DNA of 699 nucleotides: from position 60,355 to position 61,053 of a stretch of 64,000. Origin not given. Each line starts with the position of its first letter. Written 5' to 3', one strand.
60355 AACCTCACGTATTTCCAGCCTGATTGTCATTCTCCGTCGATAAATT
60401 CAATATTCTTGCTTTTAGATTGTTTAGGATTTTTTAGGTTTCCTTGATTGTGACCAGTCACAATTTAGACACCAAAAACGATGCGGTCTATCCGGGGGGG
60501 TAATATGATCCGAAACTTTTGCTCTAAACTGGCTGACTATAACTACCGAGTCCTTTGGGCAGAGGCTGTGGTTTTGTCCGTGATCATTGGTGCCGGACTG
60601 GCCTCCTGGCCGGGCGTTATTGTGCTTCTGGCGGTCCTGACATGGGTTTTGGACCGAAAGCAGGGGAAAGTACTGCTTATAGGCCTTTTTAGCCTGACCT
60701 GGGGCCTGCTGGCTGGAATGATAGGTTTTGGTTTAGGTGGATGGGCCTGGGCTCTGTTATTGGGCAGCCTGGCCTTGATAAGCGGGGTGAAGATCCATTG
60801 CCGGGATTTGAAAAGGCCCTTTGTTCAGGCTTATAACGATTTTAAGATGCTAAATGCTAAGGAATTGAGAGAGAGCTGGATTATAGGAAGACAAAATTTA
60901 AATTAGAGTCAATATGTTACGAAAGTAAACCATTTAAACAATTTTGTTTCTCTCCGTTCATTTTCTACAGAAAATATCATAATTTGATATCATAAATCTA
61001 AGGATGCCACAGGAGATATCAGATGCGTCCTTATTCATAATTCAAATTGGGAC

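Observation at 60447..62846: Candidate undescribed module: array of paralogous small 4-TM proteins (two intact, one truncated) flanking a 239-aa soluble R-x6-H protein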

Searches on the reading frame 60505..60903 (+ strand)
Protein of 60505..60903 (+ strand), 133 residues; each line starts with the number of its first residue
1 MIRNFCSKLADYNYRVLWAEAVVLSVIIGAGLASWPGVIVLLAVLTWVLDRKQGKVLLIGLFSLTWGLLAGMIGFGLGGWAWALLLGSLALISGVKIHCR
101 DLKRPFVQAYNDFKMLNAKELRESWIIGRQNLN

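Call 5: search_protein_families(library=pfam, proteins=[window:60505-60903:+], max_evalue=0.1)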
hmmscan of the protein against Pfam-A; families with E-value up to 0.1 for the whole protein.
window:60505-60903:+ (133 aa): 0 families

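Call 6: search_protein_families(library=padloc, proteins=[window:60505-60903:+], max_evalue=1)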
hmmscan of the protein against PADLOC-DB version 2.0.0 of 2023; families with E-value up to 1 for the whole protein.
window:60505-60903:+ (133 aa): 0 families

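Call 7: search_protein_families(library=ncbifam, proteins=[window:60505-60903:+], max_evalue=1)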
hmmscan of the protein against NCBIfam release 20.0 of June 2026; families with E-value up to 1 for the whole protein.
window:60505-60903:+ (133 aa): 0 families

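Call 8: search_protein_families(library=phrogs, proteins=[window:60505-60903:+], max_evalue=1)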
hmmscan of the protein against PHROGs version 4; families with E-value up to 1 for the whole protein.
window:60505-60903:+ (133 aa): 2 families
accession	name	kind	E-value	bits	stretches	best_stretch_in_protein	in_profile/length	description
phrog_15014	-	unknown function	0.00012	23.2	1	8-99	14-105/116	-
phrog_20580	-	unknown function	0.15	13.1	1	57-107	16-66/157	-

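Call 10: find_homologous_proteins(query=window:60505-60903:+)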
Query window:60505-60903:+ (133 aa): 61 proteins with E <= 0.001 among 355 candidates.
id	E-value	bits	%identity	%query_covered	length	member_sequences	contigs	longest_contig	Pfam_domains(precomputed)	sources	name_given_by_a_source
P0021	1.1e-80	286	100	100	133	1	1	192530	-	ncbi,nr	ncbi:MAG: hypothetical protein KGJ09_03550 [Candidatus Omnitrophica bacterium]|nr:hypothetical prote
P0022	1.1e-58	215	80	100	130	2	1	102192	-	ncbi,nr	ncbi:MAG: hypothetical protein KGJ95_04125 [Candidatus Omnitrophica bacterium]|nr:hypothetical prote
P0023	6.3e-58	213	76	100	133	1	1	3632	-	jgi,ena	-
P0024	1.8e-56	208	74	100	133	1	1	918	-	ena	-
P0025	8.5e-56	206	91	80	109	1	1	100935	-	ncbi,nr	ncbi:MAG: hypothetical protein KGJ61_03635, partial [Candidatus Omnitrophica bacterium]|nr:hypotheti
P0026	5.9e-55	203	74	100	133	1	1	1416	-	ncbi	-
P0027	9.1e-54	199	73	100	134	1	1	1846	-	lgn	-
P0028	4.3e-53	197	74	100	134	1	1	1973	-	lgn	-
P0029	1.5e-52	195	71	100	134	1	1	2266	-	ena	-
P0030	1.7e-52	195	72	100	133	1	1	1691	-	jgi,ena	-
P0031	1.9e-52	195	68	100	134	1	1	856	-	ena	-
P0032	1.9e-52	195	71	99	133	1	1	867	-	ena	-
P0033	2.1e-52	195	72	100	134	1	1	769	-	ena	-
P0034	2.2e-52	195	70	100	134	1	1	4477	-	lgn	-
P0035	5.5e-52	193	71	100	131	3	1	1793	-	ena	-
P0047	1.1e-49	186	71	100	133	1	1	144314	-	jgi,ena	-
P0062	1.1e-45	173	64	99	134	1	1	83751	-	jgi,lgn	-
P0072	6.0e-40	154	61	95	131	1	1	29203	-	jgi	-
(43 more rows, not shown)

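Call 11: find_encoding_contigs(protein=P0022, flank=6000, max_places=2)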
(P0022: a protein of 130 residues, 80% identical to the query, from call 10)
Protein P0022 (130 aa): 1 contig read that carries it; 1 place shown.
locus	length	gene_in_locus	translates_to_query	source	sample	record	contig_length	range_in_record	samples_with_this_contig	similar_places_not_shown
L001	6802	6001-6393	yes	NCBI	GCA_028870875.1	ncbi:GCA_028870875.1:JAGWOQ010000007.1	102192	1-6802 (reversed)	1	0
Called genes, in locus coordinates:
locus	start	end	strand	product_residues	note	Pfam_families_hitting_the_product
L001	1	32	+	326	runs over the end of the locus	PF01075:Glyco_transf_9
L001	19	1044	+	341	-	PF01075:Glyco_transf_9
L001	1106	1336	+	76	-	PF12797:Fer4_2 (faint), PF00037:Fer4 (faint), PF12837:Fer4_6 (faint), PF13237:Fer4_10 (faint)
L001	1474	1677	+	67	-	-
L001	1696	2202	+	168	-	-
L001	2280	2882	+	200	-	PF03853:YjeF_N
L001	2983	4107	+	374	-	PF00919:UPF0004 (weak), PF04055:Radical_SAM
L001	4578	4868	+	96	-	PF09907:HigB_toxin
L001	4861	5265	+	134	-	PF01381:HTH_3 (weak)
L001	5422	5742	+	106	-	PF20586:DUF6788 (weak)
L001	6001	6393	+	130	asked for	-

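Call 12: find_encoding_contigs(protein=P0047, flank=6000, max_places=2)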
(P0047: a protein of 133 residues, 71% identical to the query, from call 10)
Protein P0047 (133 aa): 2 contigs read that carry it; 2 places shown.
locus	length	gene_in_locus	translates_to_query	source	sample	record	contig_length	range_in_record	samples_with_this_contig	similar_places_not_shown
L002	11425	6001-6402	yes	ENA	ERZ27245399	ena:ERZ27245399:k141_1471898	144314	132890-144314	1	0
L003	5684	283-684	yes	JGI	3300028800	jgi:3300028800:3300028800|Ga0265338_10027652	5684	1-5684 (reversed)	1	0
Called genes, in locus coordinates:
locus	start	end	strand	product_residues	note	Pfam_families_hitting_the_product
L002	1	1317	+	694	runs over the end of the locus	PF13439:Glyco_transf_4, PF13477:Glyco_trans_4_2 (weak), PF13579:Glyco_trans_4_4, PF20706:GT4-conflict, PF00534:Glycos_transf_1, PF13524:Glyco_trans_1_2 (weak), PF13692:Glyco_trans_1_4, PF01075:Glyco_transf_9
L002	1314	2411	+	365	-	PF13439:Glyco_transf_4, PF13477:Glyco_trans_4_2, PF13579:Glyco_trans_4_4, PF20706:GT4-conflict, PF00534:Glycos_transf_1, PF13692:Glyco_trans_1_4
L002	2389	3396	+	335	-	PF01075:Glyco_transf_9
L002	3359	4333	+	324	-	PF01075:Glyco_transf_9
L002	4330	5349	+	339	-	PF01075:Glyco_transf_9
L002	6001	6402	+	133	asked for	-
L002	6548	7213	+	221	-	-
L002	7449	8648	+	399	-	PF00515:TPR_1 (faint), PF07719:TPR_2 (weak), PF13432:TPR_16 (faint), PF13414:TPR_11 (faint)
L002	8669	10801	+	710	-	PF14559:TPR_19 (faint)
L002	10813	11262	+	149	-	-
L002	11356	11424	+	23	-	?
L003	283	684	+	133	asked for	-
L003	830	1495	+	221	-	-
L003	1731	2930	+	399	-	PF00515:TPR_1 (faint), PF07719:TPR_2 (weak), PF13432:TPR_16 (faint), PF13414:TPR_11 (faint)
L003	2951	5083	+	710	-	PF14559:TPR_19 (faint)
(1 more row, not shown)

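Call 23: find_encoding_contigs(protein=P0072, flank=8000, max_places=2)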
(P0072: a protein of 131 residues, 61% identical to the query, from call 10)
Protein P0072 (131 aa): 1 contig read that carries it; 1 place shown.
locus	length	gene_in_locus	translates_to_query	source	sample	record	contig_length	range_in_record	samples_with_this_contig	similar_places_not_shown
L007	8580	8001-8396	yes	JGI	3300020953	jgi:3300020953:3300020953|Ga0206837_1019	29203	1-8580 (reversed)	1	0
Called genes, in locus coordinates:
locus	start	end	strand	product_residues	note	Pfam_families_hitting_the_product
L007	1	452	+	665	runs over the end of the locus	PF13174:TPR_6 (faint), PF13176:TPR_7 (faint), PF13414:TPR_11 (weak), PF13424:TPR_12 (weak), PF13431:TPR_17 (weak), PF00515:TPR_1, PF07719:TPR_2, PF13374:TPR_10 (weak), +5 more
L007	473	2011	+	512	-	PF13424:TPR_12 (faint), PF13432:TPR_16 (faint), PF00515:TPR_1 (faint), PF07719:TPR_2 (faint), PF13174:TPR_6 (faint), PF13181:TPR_8 (faint), PF13428:TPR_14 (faint), PF14559:TPR_19 (weak)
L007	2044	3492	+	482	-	PF13231:PMT_2 (weak)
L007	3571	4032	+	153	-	-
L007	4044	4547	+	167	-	-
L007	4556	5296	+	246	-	PF00112:Peptidase_C1, PF13529:Peptidase_C39_2 (weak)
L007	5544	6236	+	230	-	PF08843:AbiEii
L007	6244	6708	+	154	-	PF13443:HTH_26 (faint), PF12844:HTH_19, PF13560:HTH_31, PF01381:HTH_3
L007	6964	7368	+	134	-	-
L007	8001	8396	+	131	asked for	-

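Call 24: find_encoding_contigs(protein=P0062, flank=8000, max_places=2)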
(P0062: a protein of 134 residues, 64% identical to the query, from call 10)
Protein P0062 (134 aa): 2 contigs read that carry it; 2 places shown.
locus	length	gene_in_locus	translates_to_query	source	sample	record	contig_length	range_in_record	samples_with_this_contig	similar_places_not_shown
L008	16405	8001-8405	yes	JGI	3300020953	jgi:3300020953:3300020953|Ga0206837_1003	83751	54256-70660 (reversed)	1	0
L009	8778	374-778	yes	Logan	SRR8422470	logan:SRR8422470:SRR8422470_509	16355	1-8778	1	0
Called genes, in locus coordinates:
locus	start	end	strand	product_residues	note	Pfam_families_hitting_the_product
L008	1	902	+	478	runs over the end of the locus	PF02934:GatB_N, PF02637:GatB_Yqey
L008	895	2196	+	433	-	PF22694:CtpB_N-like, PF00595:PDZ, PF13180:PDZ_2, PF17820:PDZ_6, PF03572:Peptidase_S41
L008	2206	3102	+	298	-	PF04748:Polysacc_deac_2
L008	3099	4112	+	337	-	PF00814:TsaD, PF22521:HypF_C_2 (weak)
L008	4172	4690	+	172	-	PF04519:Bactofilin, PF12728:HTH_17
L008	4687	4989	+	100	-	PF12728:HTH_17 (weak)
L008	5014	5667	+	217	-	-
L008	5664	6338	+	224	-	PF07719:TPR_2 (faint)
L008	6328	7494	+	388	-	-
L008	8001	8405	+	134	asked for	-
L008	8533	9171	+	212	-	PF00149:Metallophos, PF12850:Metallophos_2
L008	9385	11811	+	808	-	PF18998:Flg_new_2 (weak)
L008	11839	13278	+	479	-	PF02368:Big_2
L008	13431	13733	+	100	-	-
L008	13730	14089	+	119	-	PF05717:TnpB_IS66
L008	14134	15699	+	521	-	PF13007:LZ_Tnp_IS66, PF13005:zf-IS66, PF03050:DDE_Tnp_IS66, PF13817:DDE_Tnp_IS66_C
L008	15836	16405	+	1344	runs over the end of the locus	-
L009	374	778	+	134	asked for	-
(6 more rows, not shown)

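Call 48: find_related_loci(query=A3, collection=genome_contigs, flank=6000)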
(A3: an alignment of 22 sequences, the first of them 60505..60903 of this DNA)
Query A3 (133 aa) in genome_contigs; peptide patterns used: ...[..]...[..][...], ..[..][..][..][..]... (x = any residue, [..] = any of these).
93 stretches matched a pattern; 3 encode a relative of the query (tblastn E <= 1e-3); 3 distinct loci.
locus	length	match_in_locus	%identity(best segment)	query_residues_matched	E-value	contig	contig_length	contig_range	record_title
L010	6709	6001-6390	80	1-133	2e-64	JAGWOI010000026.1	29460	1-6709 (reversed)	MAG: Candidatus Omnitrophota bacterium isolate REEB252 contig-150_2406, whole genome shotgun sequence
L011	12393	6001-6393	65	1-133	5e-54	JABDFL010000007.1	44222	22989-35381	MAG: Candidatus Omnitrophota bacterium isolate BWOrgControl_Nextera26_MAG2 3300020977.a:Ga0206818_1040, whole genome sho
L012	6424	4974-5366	68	1-133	9e-46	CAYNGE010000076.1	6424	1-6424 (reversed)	MAG TPA_asm: uncultured Planctomycetales bacterium isolate binchicken_co162_605 genome assembly, contig: NODE_32652_leng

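Call 49: find_related_loci(query=A3, collection=metagenome_contigs, flank=6000)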
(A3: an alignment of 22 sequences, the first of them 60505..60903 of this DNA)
Query A3 (133 aa) in metagenome_contigs; peptide patterns used: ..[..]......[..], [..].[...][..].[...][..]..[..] (x = any residue, [..] = any of these).
342 stretches matched a pattern; 20 encode a relative of the query (tblastn E <= 1e-3); 20 distinct loci.
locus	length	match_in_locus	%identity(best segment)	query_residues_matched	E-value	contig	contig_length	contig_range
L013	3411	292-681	76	1-133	2e-63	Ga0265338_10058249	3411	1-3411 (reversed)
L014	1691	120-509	72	1-133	9e-60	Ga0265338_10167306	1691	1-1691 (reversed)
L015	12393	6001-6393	70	1-133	6e-56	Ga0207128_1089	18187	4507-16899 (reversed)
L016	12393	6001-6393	65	1-133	3e-53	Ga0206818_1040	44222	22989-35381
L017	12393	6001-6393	62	1-133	6e-52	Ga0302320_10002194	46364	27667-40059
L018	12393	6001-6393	62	1-133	6e-52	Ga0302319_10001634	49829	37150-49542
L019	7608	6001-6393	64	1-133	9e-52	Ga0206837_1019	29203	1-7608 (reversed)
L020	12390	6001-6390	64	2-133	2e-51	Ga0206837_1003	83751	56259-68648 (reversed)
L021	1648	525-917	72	1-133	1e-52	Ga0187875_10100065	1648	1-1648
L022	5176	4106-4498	68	1-133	5e-51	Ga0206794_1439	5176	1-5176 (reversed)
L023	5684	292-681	71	1-133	5e-50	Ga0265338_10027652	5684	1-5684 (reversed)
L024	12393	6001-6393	70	1-133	4e-49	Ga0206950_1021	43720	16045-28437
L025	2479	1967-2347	70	1-130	2e-48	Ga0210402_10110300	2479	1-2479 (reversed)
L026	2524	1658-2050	67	1-133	4e-48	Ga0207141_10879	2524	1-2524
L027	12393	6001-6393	68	1-133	4e-47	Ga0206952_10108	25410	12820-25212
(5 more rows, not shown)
